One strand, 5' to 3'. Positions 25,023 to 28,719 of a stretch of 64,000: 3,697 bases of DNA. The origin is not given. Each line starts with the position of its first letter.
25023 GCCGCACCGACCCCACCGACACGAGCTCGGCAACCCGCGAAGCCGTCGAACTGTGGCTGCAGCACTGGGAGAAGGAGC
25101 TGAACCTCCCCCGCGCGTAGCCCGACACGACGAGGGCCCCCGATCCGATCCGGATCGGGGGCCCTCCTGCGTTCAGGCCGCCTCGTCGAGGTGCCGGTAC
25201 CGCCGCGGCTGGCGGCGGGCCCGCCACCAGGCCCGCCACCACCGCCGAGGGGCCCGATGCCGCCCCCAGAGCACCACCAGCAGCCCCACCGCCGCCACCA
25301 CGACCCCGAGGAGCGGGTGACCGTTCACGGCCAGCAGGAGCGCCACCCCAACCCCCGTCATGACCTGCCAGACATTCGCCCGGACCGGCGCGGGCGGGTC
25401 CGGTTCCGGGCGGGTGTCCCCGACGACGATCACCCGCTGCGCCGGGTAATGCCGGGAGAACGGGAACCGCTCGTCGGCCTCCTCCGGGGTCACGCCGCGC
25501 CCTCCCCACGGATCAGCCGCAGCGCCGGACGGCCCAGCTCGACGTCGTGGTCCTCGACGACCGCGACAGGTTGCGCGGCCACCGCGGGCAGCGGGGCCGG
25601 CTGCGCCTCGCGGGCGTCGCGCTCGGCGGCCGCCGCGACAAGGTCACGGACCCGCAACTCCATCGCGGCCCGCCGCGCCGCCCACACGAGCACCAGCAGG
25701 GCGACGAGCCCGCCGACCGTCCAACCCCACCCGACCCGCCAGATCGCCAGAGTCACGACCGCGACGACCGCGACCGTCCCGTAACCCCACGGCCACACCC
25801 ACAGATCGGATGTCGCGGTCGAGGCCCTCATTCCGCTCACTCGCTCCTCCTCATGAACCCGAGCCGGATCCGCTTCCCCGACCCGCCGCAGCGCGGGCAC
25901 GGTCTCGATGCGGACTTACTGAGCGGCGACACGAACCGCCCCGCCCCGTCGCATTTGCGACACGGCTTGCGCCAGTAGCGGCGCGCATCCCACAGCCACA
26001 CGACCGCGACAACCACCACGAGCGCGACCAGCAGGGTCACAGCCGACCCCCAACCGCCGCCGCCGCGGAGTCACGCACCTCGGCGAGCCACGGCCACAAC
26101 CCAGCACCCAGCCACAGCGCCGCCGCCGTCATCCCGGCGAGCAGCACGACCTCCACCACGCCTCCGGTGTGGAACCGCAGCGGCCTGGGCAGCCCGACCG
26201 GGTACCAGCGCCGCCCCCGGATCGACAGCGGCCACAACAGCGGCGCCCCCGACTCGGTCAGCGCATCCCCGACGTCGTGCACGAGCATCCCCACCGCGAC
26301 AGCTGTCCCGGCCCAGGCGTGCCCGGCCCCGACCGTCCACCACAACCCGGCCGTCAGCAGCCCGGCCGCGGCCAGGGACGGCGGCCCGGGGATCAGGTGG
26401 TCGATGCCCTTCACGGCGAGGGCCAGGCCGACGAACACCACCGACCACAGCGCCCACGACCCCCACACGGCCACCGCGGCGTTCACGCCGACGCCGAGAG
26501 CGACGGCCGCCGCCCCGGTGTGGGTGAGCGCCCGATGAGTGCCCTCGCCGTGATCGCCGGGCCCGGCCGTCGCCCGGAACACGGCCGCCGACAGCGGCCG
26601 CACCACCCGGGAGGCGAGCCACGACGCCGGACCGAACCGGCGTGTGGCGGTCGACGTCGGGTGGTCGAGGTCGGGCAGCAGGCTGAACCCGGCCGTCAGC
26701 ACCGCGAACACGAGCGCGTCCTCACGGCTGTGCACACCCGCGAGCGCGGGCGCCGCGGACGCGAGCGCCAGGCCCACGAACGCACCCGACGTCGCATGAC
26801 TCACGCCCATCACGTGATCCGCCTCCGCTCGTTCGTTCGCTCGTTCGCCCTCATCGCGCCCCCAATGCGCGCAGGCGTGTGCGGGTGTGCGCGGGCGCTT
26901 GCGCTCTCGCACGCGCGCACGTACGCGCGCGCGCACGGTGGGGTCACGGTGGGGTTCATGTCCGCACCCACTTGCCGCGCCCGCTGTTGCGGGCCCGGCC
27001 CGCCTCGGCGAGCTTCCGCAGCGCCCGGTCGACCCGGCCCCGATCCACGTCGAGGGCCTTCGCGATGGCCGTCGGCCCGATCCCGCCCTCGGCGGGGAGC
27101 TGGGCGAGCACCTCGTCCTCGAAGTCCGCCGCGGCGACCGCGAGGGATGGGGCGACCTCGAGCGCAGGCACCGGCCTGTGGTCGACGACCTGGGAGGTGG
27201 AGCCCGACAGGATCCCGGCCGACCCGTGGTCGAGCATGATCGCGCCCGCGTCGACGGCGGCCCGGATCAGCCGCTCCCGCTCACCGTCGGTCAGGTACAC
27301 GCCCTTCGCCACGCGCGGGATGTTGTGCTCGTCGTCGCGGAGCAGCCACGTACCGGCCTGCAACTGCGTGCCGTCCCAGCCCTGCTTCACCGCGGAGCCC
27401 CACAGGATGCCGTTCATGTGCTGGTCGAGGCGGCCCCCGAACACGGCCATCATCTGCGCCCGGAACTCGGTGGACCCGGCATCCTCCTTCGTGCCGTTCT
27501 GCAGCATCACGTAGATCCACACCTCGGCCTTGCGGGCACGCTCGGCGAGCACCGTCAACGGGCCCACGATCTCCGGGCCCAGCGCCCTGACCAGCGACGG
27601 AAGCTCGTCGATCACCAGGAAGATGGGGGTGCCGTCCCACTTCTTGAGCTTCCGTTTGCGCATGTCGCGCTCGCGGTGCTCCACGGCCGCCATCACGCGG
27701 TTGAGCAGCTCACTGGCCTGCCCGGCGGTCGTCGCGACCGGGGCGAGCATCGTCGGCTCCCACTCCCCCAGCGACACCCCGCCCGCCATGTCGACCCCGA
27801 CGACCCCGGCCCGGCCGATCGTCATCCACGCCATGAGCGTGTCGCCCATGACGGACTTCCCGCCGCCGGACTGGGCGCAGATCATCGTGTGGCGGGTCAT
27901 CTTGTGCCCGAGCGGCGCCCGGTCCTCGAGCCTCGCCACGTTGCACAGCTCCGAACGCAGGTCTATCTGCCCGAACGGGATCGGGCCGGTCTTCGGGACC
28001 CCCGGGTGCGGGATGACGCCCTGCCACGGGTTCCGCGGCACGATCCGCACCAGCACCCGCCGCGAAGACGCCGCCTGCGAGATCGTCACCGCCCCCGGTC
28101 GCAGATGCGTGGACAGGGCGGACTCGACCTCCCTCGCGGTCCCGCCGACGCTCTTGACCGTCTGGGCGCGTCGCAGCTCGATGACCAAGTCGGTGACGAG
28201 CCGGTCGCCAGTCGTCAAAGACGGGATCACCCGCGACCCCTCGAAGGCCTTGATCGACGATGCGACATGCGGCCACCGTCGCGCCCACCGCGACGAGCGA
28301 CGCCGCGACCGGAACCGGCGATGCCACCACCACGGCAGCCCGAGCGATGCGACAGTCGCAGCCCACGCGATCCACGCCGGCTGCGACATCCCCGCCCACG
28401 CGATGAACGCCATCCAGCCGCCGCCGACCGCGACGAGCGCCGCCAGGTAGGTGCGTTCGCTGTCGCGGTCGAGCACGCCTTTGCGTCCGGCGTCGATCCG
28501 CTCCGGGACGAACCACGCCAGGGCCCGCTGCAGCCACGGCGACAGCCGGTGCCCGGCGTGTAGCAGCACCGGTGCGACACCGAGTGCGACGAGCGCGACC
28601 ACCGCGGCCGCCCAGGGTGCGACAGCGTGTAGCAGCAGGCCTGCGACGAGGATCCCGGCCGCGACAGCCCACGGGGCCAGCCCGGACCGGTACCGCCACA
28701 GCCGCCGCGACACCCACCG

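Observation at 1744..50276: Start-associated 10-mer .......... in the 5' leaders of about 20 genes on both strands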

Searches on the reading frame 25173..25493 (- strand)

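Call 37: search_protein_families(library=pfam, proteins=[window:25173-25493:-], max_evalue=0.01)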
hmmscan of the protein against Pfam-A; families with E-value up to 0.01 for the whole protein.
window:25173-25493:- (106 aa): 2 families
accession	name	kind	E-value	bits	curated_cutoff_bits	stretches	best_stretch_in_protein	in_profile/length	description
PF01292.26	Ni_hydr_CYTB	-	0.00031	21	30.1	1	46-95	40-80/179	Prokaryotic cytochrome b561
PF07331.16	TctB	-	0.0027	18.3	29.1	1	27-88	54-113/137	Tripartite tricarboxylate transporter TctB family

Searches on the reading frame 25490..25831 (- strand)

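Call 37: search_protein_families(library=pfam, proteins=[window:25490-25831:-], max_evalue=0.01)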
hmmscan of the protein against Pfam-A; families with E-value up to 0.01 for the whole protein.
window:25490-25831:- (113 aa): 1 family
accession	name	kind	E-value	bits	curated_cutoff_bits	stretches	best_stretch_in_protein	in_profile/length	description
PF03899.21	ATP-synt_I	-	0.00091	20.1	25.1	1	13-56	5-48/99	ATP synthase I chain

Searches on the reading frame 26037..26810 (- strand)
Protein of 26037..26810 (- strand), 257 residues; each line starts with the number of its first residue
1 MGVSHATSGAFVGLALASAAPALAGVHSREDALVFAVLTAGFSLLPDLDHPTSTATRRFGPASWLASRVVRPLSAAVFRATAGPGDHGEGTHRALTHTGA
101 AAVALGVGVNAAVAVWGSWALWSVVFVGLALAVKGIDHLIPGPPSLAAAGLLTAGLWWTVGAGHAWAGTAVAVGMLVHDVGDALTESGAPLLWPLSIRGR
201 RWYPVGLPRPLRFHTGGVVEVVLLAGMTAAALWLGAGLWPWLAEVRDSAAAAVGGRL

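Call 37: search_protein_families(library=pfam, proteins=[window:26037-26810:-], max_evalue=0.01)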
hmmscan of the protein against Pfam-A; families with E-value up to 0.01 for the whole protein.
window:26037-26810:- (257 aa): 1 family
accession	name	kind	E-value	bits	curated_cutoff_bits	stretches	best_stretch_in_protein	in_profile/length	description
PF04307.19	YdjM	-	1.5e-19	70.6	29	2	2-130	3-100/176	YdjM inner membrane protein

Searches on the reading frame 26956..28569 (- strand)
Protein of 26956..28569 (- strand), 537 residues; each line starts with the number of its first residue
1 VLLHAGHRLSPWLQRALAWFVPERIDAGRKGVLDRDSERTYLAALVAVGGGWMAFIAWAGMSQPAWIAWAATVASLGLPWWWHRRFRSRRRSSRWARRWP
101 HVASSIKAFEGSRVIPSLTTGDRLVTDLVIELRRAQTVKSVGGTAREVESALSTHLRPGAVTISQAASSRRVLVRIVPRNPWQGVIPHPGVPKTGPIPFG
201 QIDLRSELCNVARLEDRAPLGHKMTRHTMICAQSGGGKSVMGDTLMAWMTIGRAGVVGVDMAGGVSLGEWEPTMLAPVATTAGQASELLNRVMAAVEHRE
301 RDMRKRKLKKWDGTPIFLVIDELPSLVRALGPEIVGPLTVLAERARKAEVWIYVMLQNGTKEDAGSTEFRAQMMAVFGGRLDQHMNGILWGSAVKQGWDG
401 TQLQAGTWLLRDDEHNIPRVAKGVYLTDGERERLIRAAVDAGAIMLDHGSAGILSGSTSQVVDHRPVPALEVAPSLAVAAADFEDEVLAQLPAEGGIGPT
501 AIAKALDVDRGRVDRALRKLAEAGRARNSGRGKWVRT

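Call 11: search_protein_families(library=pfam, proteins=[window:26956-28569:-], max_evalue=0.01)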
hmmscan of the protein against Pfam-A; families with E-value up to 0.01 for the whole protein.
window:26956-28569:- (537 aa): 3 families
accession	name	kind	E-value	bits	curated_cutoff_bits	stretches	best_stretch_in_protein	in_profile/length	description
PF01580.24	FtsK_SpoIIIE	-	9.6e-06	25.6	24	1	223-313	37-133/221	FtsK/SpoIIIE family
PF13401.12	AAA_22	-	0.0012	19.6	27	1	226-326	6-96/130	AAA domain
PF01978.25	TrmB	-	0.0051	17.1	25.6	0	486-526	12-52/68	Sugar-specific transcriptional regulator TrmB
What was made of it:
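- An FtsK/SpoIIIE-type protein with a C-terminal wHTH is encoded at 26956-28767 (call 11).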
